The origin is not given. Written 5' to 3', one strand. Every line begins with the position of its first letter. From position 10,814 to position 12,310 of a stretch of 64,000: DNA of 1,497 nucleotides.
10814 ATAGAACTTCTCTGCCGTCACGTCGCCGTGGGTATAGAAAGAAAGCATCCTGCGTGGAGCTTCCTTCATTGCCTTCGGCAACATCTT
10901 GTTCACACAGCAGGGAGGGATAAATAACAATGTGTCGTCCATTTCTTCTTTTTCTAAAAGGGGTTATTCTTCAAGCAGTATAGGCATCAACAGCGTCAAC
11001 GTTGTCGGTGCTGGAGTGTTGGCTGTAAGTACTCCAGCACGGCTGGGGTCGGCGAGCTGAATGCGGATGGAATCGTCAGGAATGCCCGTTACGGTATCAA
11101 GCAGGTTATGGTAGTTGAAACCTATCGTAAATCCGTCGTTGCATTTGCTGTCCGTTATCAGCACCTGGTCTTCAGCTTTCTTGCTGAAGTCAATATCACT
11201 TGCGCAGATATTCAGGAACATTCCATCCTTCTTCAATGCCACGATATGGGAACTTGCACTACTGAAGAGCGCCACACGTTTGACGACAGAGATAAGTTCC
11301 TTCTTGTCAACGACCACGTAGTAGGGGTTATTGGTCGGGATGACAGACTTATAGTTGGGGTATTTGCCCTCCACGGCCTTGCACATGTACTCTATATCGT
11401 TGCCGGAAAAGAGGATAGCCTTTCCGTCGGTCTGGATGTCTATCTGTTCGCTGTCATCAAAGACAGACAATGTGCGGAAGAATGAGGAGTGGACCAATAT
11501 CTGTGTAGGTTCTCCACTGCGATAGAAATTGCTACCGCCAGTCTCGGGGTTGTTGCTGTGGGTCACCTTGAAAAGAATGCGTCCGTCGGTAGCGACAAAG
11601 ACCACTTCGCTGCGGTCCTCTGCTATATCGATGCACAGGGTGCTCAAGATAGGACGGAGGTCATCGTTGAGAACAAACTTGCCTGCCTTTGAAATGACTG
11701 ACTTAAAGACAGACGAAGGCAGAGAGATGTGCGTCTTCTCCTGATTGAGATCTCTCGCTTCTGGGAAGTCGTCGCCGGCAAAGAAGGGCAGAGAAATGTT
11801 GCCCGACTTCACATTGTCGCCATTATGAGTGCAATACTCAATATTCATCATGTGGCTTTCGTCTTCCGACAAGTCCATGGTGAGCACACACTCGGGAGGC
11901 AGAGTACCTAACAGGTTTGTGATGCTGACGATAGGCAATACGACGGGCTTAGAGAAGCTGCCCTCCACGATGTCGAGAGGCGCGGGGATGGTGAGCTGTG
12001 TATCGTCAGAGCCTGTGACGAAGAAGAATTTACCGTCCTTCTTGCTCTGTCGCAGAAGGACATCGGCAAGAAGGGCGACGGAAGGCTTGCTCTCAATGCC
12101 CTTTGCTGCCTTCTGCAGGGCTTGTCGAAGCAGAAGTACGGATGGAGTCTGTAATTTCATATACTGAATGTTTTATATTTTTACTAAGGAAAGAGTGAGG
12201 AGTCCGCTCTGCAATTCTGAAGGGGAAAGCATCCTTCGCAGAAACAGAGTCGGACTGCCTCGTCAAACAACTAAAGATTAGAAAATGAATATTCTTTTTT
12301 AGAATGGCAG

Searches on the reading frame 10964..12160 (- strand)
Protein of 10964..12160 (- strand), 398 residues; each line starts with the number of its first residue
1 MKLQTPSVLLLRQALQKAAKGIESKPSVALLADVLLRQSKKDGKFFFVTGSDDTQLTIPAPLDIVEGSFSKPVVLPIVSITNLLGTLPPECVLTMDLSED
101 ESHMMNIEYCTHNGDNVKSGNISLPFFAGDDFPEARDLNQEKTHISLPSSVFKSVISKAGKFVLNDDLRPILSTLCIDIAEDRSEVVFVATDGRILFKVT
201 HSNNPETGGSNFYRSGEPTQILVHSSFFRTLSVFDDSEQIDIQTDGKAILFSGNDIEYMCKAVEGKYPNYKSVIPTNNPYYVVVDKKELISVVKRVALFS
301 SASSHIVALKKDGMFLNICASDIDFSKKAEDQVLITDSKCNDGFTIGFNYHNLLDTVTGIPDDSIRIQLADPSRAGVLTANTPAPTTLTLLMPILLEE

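Call 9: search_protein_families(library=phrogs, proteins=[window:10964-12160:-])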
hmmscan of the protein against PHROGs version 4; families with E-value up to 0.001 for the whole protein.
window:10964-12160:- (398 aa): 3 families
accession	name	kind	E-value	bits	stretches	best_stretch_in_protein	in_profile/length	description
phrog_947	-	DNA, RNA and nucleotide metabolism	3e-42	145.9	1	11-394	12-363/368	DNA polymerase processivity factor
phrog_3007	-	DNA, RNA and nucleotide metabolism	2.8e-06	28.2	1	162-279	16-122/190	RusA-like Holliday junction resolvase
phrog_6615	-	DNA, RNA and nucleotide metabolism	0.00081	20.1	0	262-362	68-173/214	DNA polymerase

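Call 10: search_protein_families(library=pfam, proteins=[window:10964-12160:-])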
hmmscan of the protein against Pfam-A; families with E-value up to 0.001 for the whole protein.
window:10964-12160:- (398 aa): 3 families
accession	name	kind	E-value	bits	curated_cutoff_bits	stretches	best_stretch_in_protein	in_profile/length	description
PF02768.20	DNA_pol3_beta_3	-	1.4e-13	51.1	27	1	271-393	1-119/121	DNA polymerase III beta subunit, C-terminal domain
PF00712.24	DNA_pol3_beta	-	6.4e-10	39.7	24.4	1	151-250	9-97/120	DNA polymerase III beta subunit, N-terminal domain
PF02767.21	DNA_pol3_beta_2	-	5.9e-07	30.2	27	1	147-269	2-116/116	DNA polymerase III beta subunit, central domain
